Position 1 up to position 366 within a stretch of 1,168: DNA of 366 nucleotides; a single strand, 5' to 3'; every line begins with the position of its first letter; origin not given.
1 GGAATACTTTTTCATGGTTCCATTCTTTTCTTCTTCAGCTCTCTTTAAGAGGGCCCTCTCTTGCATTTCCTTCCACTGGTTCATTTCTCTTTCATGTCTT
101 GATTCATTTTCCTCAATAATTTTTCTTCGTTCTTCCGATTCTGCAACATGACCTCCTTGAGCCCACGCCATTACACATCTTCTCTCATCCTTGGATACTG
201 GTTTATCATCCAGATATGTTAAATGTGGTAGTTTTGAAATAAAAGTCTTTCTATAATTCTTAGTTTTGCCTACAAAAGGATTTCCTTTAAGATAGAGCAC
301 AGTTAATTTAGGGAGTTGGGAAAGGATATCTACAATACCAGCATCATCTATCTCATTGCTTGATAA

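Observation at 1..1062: The window is a eukaryotic cilia/flagella gene (DNAAF1/ODA7-like dynein-arm assembly factor), not a prokaryotic locus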

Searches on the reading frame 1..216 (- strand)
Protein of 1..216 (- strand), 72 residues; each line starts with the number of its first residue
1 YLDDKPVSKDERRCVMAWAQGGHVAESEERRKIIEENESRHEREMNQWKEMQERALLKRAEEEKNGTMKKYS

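Call 47: search_solved_structures(query=window:1-216:-, max_evalue=10, show_alignments=3)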
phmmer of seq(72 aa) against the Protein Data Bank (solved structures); distinct sequences matched with E-value up to 10: 0.
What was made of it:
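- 1..192 (-): Residues 291-354: post-cap charged helix (likely coiled coil). It opens with the family motif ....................; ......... is nt 151-177. On its own it has no PDB match (call 47).
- On DNAAF1 / LRRC50 / ODA7: Alone it has no PDB match (call 47).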
